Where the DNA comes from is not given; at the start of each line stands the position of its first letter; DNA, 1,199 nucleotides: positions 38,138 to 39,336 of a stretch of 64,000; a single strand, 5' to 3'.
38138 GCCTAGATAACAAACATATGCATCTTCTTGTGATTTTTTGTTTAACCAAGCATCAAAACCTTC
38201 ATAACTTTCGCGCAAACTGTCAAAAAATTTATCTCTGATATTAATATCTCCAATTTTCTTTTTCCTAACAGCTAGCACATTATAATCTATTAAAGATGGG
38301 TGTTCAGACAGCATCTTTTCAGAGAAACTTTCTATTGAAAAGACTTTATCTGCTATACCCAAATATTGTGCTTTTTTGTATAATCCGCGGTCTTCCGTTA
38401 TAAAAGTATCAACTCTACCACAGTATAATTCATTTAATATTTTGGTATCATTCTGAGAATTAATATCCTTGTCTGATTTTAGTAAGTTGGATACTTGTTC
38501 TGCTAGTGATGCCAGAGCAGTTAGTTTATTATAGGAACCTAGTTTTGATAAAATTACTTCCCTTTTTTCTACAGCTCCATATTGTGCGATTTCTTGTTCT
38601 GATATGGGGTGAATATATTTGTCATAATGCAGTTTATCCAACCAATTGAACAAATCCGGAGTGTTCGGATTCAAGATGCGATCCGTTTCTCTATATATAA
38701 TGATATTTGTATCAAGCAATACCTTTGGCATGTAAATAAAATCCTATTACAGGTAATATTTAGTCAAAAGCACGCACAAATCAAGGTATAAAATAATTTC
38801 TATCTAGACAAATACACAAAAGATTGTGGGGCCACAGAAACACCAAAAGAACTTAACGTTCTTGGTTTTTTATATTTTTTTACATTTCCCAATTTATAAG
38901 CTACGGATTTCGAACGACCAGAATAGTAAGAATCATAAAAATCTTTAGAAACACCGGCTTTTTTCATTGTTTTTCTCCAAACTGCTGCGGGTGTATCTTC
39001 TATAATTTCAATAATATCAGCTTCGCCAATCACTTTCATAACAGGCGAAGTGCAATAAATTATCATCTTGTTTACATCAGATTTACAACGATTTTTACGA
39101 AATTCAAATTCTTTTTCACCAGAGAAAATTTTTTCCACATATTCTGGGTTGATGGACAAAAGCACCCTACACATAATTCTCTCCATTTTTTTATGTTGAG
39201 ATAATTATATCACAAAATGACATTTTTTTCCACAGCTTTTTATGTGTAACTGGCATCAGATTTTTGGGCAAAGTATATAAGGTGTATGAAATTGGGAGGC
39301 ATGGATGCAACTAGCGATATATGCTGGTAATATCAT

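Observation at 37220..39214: Two-gene module: ASCH protein + PIN-GNAT-like-PUA-like fusion (candidate modified-base-sensing nuclease system)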

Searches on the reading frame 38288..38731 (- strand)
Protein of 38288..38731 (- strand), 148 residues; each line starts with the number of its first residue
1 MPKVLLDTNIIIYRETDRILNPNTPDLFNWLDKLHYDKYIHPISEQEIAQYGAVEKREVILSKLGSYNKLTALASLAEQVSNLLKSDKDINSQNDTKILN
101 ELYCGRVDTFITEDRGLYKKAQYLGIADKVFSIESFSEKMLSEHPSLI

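Call 52: search_solved_structures(query=A2, max_evalue=10, show_alignments=3)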
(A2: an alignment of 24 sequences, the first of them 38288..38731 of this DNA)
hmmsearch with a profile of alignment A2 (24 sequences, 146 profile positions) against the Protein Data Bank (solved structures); distinct sequences matched with E-value up to 10: 2.
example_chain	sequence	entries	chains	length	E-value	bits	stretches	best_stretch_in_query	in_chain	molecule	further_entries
1o4w_A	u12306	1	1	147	1.4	12.4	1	102-125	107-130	PIN (PilT N-terminus) domain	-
8tvl_A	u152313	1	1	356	6.8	10.1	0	11-48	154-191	Plasminogen-binding group A streptococcal M-like protein PAM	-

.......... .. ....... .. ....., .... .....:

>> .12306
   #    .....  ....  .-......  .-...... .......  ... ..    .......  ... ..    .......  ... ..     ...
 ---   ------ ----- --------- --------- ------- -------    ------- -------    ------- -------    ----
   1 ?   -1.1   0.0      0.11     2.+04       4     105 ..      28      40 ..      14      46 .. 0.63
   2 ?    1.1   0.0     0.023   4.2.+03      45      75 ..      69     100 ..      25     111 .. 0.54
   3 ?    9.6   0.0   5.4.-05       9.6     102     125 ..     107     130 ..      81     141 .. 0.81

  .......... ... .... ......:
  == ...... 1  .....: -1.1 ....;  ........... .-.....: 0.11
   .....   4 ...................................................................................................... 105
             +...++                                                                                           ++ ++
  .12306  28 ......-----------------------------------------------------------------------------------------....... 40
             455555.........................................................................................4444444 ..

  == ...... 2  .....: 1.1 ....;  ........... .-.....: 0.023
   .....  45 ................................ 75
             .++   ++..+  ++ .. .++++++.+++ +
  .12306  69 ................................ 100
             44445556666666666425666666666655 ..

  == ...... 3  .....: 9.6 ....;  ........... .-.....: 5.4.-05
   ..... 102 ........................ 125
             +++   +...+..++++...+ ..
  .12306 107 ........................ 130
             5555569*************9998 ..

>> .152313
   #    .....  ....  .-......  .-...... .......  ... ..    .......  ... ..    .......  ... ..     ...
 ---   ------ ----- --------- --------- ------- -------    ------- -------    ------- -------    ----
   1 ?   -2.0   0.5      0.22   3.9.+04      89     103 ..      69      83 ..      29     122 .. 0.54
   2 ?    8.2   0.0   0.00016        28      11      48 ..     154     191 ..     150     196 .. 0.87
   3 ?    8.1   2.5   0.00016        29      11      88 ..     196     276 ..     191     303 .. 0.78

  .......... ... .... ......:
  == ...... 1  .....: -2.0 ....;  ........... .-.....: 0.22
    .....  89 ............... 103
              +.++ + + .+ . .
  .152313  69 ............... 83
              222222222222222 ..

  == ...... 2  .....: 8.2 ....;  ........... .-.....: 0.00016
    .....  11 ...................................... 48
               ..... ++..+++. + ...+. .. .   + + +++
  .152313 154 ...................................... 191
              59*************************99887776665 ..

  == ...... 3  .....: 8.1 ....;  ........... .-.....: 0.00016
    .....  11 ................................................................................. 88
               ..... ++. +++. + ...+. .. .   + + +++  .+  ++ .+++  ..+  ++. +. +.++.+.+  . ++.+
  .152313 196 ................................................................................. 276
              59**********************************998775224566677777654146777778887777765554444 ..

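Call 61: predict_structure(alignment_id=A3)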
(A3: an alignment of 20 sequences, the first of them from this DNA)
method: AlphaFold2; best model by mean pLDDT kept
length: 148 residues; sequences in the alignment: 20
mean_pLDDT: 90.0   pTM: 0.84
mean pLDDT of the five models: 90.0, 87.9, 87.5, 87.3, 87.1
residues with pLDDT >= 90: 92; 70-90: 49; 50-70: 7; < 50: 0
segments of 3 or more residues with pLDDT < 50: none
pLDDT, mean of each block of 10 residues (from residue 1): 91 72 84 93 91 86 90 94 94 94 96 93 96 91 83
secondary structure, 60 per line:
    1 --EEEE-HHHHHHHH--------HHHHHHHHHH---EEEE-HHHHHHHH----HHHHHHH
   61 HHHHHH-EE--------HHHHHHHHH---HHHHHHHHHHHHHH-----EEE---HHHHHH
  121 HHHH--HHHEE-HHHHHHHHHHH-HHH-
elements in order: E3-6 H8-15 H24-33 E37-40 H42-49 H54-66 H78-86 H90-103 E109-111 H115-124 H133-143

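Call 63: fold_search(model_id=the predicted structure, library=pdb)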
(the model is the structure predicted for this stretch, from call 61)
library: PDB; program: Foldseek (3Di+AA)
matches with E <= 10: 756; with E <= 0.001: 4
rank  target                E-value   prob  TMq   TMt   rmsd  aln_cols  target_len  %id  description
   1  5x3t_B                6.2e-04  1.00  0.57  0.61   3.8       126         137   17  VapBC from Mycobacterium tuberculosis (released 2017-06-07)
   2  5oql_P                6.2e-04  1.00  0.52  0.42   4.6       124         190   18  Cryo-EM structure of the 90S pre-ribosome from Chaetomium thermophilum (released 2017-10-11)
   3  3zvk_B                7.4e-04  1.00  0.54  0.59   4.3       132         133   14  Crystal structure of VapBC2 from Rickettsia felis bound to a DNA fragment from their promoter (released 2011-12-14)
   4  7og5_A                8.8e-04  1.00  0.60  0.57   5.0       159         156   12  RNA-free Ribonuclease P from Halorhodospira halophila (released 2021-07-07)
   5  7mq8_SL               1.0e-03  1.00  0.51  0.40   4.6       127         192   17  Cryo-EM structure of the human SSU processome, state pre-A1 (released 2021-09-22)
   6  9n7a_SL               1.1e-03  1.00  0.51  0.53   4.8       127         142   16  SSU processome maturation and disassembly, State N (released 2025-11-05)
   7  9n7b_SL               1.3e-03  1.00  0.51  0.53   4.8       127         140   16  SSU processome maturation and disassembly, State O (released 2025-10-29)
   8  6zqg_UX               1.4e-03  1.00  0.52  0.53   4.7       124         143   14  Cryo-EM structure of the 90S pre-ribosome from Saccharomyces cerevisiae, state Dis-C (released 2020-09-23)
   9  7mqa_SL               1.4e-03  1.00  0.46  0.40   5.9       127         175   17  Cryo-EM structure of the human SSU processome, state post-A1 (released 2021-09-22)
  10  9n6v_SL               2.0e-03  1.00  0.47  0.41   5.8       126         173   15  SSU processome maturation and disassembly, State A (released 2025-11-05)
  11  3zvk_C                2.1e-03  1.00  0.53  0.58   4.4       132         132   14  Crystal structure of VapBC2 from Rickettsia felis bound to a DNA fragment from their promoter (released 2011-12-14)
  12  8wmm_G                2.1e-03  1.00  0.48  0.51   4.8       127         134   18  Structure of CbCas9-PcrIIC1 complex bound to 28-bp DNA substrate (20-nt complementary) (released 2024-06-05)
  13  5wlc_SL               4.5e-03  1.00  0.51  0.44   4.8       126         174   17  The complete structure of the small subunit processome (released 2017-09-27)
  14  7og5_J                4.5e-03  1.00  0.51  0.46   7.6       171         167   14  RNA-free Ribonuclease P from Halorhodospira halophila (released 2021-07-07)
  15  9n73_SL               5.1e-03  1.00  0.45  0.45   5.9       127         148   16  SSU processome maturation and disassembly, State G (released 2025-10-29)
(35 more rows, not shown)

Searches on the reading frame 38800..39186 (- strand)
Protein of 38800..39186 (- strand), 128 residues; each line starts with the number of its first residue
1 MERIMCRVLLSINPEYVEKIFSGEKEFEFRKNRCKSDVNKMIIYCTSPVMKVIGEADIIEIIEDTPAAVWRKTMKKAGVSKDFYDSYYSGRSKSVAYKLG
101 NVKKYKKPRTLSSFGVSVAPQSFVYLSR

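Call 3: search_protein_families(library=pfam, proteins=[window:38800-39186:-], max_evalue=1)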
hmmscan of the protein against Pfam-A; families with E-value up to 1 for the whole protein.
window:38800-39186:- (128 aa): 2 families
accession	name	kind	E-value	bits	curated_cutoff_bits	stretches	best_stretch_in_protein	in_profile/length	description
PF04266.20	ASCH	-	0.00021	22.3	21.2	1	10-89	1-89/103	ASCH domain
PF12961.13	DUF3850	-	0.0021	18.6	22.9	1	10-35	4-29/77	Domain of unknown function (DUF3850)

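Call 4: search_protein_families(library=padloc, proteins=[window:38800-39186:-], max_evalue=1)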
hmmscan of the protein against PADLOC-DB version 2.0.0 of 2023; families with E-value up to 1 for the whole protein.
window:38800-39186:- (128 aa): 3 families
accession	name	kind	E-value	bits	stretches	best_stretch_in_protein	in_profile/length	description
PDLC04425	PDC-M11B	-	2.8e-45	152.1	1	7-127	2-123/132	-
PDLC04424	PDC-M11B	-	8.9e-37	124.2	1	7-127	9-130/142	-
PDLC04423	PDC-M11B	-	3.6e-24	83.6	1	10-126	1-118/164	-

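Call 5: search_protein_families(library=ncbifam, proteins=[window:38800-39186:-], max_evalue=1)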
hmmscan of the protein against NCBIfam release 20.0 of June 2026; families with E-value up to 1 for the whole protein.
window:38800-39186:- (128 aa): 1 family
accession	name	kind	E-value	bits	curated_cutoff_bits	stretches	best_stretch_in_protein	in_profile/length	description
NF008917.0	PRK12279.1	equivalog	5.5e-17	62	526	1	8-126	191-310/311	50S ribosomal protein L22/unknown domain fusion protein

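Call 22: find_homologous_proteins(query=window:38800-39186:-)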
Query window:38800-39186:- (128 aa): 1037 proteins with E <= 0.001 among 1042 candidates; the best 120 are listed.
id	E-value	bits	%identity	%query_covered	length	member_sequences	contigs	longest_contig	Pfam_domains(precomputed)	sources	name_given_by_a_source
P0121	7.7e-76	270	96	100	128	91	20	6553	-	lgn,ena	-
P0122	1.8e-70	252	94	97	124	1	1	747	-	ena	-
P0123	9.3e-66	237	83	99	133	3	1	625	-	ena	-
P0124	6.9e-65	234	80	100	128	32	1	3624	-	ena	-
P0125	1.7e-64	233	84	97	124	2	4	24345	-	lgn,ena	-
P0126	1.9e-64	233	82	97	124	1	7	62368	-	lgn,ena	-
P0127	2.3e-64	233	84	97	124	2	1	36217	-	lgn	-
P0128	3.2e-64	232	83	97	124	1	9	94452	-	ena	-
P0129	4.2e-64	232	82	97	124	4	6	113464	-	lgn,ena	-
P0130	4.4e-63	228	79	99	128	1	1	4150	PF04266.21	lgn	-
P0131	5.5e-62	225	91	88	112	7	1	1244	-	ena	-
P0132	9.9e-62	224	77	98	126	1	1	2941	-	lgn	-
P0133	1.0e-60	221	78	96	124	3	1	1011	-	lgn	-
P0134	1.1e-60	221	80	97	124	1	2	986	-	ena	-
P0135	2.3e-59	216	77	97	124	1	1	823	-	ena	-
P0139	2.4e-48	181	64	95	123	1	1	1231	PF04266.21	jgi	-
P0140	4.2e-48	180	62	95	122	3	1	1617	PF04266.21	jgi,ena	-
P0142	6.1e-48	180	66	95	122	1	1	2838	PF04266.21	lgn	-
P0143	6.4e-48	180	65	95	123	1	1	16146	-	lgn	-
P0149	3.7e-46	174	62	93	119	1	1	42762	-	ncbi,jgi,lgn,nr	ncbi:MAG: hypothetical protein LBU81_04575 [Methanosarcinales archaeon]|jgi:predicted transcriptiona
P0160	2.0e-45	171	61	95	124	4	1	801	PF04266.21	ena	-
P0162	3.2e-45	171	58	95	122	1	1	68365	PF04266.21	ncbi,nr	ncbi:MAG: ASCH domain-containing protein [Peptococcaceae bacterium]|nr:ASCH domain-containing protei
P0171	8.5e-45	169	58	96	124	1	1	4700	PF04266.21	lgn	-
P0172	1.1e-44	169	58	97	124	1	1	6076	PF04266.21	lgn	-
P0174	2.0e-44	168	65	95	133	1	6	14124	PF04266.21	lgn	-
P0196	1.3e-43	166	58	96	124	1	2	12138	PF04266.21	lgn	-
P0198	1.8e-43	165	60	95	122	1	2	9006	PF04266.21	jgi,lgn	jgi:predicted transcriptional regulator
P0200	1.9e-43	165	58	95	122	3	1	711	PF04266.21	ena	-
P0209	3.4e-43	164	57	95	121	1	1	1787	PF04266.21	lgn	-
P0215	5.5e-43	164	57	95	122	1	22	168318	-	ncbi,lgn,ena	-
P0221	7.1e-43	163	58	95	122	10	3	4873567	-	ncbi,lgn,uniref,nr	ncbi:hypothetical protein [Desulfosporosinus meridiei]|uniref:ASCH domain-containing protein n=1 Tax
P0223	8.6e-43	163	56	95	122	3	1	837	PF04266.21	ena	-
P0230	1.1e-42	163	57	95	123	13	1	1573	PF04266.21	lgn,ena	-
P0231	1.1e-42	163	59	94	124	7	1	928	PF04266.21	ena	-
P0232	1.4e-42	162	56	95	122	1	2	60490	PF04266.21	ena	-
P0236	1.6e-42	162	57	95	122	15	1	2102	PF04266.21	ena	-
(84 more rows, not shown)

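Call 64: search_solved_structures(query=window:38800-39186:-, max_evalue=10, show_alignments=2)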
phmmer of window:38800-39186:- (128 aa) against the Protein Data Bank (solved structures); distinct sequences matched with E-value up to 10: 6.
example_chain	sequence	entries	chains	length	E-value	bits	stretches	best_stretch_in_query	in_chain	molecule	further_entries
5gus_A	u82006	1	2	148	2e-09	40.7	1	8-102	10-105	Helix-turn-helix domain-containing protein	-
5guq_A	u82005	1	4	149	2.1e-09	40.6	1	8-102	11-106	Helix-turn-helix domain-containing protein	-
5y6c_A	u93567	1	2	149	2.3e-09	40.5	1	8-101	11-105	Helix-turn-helix domain-containing protein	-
5y6b_A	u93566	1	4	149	7.6e-09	38.8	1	8-102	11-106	Helix-turn-helix domain-containing protein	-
8uck_d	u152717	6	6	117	1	12.6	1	51-101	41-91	Cytochrome c oxidase subunit 4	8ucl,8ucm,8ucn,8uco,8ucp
8ucj_d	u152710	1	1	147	1.6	12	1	51-96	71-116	Cytochrome c oxidase subunit 4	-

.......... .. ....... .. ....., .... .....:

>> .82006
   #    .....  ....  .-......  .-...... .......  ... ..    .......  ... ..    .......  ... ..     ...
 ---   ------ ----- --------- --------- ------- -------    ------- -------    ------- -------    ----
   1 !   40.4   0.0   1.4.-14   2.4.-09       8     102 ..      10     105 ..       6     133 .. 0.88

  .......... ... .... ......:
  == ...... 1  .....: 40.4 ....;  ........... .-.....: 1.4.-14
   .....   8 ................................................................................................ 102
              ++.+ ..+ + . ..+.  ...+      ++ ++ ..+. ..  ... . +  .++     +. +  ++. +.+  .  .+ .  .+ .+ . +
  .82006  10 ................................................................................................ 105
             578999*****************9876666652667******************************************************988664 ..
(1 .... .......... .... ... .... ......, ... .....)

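Call 81: find_encoding_contigs(protein=P0221, flank=5000, max_places=2)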
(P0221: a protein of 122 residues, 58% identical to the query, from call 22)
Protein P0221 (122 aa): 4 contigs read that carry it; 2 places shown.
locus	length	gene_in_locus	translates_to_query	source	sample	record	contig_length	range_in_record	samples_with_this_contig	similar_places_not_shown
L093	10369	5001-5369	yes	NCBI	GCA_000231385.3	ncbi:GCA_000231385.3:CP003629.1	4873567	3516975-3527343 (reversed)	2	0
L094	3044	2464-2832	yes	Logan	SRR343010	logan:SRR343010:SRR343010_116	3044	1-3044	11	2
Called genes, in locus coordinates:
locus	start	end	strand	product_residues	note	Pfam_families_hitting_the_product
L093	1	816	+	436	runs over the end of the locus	PF05569:Peptidase_M56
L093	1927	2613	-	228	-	PF11300:DUF3102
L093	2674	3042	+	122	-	PF13730:HTH_36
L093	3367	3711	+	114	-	PF03551:PadR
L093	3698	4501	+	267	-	PF03631:Virul_fac_BrkB (weak)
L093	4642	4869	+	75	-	-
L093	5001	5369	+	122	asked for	-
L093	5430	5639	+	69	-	-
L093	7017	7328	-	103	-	PF12844:HTH_19, PF01381:HTH_3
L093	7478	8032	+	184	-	PF06908:YpsA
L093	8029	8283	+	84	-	PF11300:DUF3102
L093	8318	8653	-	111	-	PF02452:PemK_toxin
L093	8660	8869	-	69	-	-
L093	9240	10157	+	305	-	PF10110:GPDPase_memb (faint), PF25231:DUF7847 (weak)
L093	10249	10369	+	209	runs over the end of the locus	PF13559:DUF4129 (weak)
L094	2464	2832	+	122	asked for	-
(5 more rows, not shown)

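Call 82: find_encoding_contigs(protein=P0149, flank=5000, max_places=2)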
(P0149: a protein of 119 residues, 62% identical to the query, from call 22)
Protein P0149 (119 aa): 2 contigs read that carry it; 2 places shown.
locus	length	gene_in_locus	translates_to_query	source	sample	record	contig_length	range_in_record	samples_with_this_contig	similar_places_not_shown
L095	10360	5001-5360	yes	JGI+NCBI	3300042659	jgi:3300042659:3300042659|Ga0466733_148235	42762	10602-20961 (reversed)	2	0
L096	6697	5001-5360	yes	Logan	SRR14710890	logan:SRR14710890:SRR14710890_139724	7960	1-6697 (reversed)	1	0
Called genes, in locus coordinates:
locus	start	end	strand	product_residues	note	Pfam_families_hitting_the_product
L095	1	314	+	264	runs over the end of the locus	PF00005:ABC_tran, PF13304:AAA_21 (weak)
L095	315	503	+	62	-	-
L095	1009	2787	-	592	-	PF00587:tRNA-synt_2b, PF03129:HGTP_anticodon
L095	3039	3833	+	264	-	PF01791:DeoC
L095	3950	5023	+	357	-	-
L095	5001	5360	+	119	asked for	-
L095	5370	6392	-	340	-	PF04055:Radical_SAM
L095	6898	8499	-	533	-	PF00285:Citrate_synt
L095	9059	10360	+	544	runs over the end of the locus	PF00118:Cpn60_TCP1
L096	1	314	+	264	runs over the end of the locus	PF00005:ABC_tran, PF13304:AAA_21 (weak)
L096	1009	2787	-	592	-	PF00587:tRNA-synt_2b, PF03129:HGTP_anticodon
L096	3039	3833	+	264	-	PF01791:DeoC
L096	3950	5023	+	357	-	-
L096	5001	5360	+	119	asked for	-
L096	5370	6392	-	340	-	PF04055:Radical_SAM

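Call 84: find_encoding_contigs(protein=P0215, flank=4000, max_places=2)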
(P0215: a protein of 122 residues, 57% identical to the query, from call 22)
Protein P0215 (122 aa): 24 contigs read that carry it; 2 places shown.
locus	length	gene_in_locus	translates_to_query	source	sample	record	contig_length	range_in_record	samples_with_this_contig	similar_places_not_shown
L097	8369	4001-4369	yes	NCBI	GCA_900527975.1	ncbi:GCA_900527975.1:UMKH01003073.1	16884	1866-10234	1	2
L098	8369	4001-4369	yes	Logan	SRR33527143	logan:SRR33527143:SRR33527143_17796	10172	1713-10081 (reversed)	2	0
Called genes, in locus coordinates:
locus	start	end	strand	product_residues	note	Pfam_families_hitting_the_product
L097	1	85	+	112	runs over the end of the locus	-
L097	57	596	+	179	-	PF01510:Amidase_2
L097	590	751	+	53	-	-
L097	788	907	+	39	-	-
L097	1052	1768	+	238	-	PF01936:NYN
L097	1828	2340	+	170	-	-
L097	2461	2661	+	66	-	-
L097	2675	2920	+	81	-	PF12961:DUF3850, PF04266:ASCH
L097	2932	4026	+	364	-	-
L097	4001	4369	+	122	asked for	-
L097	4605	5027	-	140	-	PF09391:DUF2000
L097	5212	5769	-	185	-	PF00484:Pro_CA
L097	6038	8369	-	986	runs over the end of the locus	PF00497:SBP_bac_3, PF00990:GGDEF, PF00563:EAL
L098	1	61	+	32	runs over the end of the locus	-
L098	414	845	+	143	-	PF13274:SocA_Panacea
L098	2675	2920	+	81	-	PF12961:DUF3850, PF04266:ASCH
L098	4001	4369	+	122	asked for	-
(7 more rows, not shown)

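Call 85: find_encoding_contigs(protein=P0143, flank=4000, max_places=2)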
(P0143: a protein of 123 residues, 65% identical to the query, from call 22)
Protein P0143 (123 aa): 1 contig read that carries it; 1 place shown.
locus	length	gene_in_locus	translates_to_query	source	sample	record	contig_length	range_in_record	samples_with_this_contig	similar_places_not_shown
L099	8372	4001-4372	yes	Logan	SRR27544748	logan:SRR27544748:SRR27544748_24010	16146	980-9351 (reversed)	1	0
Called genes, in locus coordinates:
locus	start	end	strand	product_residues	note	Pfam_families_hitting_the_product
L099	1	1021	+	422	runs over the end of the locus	PF00772:DnaB, PF20720:nSTAND3 (faint), PF13481:AAA_25, PF03796:DnaB_C, PF06745:ATPase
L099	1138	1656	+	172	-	-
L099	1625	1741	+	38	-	-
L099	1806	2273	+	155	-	PF04545:Sigma70_r4 (weak)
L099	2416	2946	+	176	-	PF13207:AAA_17, PF13238:AAA_18 (weak)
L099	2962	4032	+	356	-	-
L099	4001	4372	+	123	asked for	-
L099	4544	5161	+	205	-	-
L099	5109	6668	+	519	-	PF17289:Terminase_6C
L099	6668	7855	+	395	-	-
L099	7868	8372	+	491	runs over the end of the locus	-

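Call 94: search_protein_families(library=padloc, proteins=[L095:3950-5023:+, L095:5001-5360:+], max_evalue=0.001)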
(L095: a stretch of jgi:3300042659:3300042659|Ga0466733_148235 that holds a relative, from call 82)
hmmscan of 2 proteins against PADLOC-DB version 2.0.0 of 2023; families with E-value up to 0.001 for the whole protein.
L095:3950-5023:+ (357 aa): 6 families
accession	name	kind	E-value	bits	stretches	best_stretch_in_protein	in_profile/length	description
PDLC04419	PDC-M11A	-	2.6e-70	235.6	1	6-354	13-356/357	-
PDLC04422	PDC-M11A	-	8.9e-61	204.3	1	9-350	159-497/501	-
PDLC04421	PDC-M11A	-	1.9e-40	137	1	10-328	162-466/486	-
PDLC04418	PDC-M11A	-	5.3e-39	132.3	1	5-350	92-440/444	-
PDLC04420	PDC-M11A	-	1.1e-38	131.2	1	11-324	50-353/376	-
PDLC04417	PDC-M11A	-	3.8e-22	76.9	1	14-318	164-464/501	-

L095:5001-5360:+ (119 aa): 3 families
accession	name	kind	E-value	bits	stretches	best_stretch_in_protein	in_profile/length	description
PDLC04425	PDC-M11B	-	6.8e-44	147.6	1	2-119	4-122/132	-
PDLC04424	PDC-M11B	-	3.5e-35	119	1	2-119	11-129/142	-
PDLC04423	PDC-M11B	-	1.4e-23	81.7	1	3-119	1-118/164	-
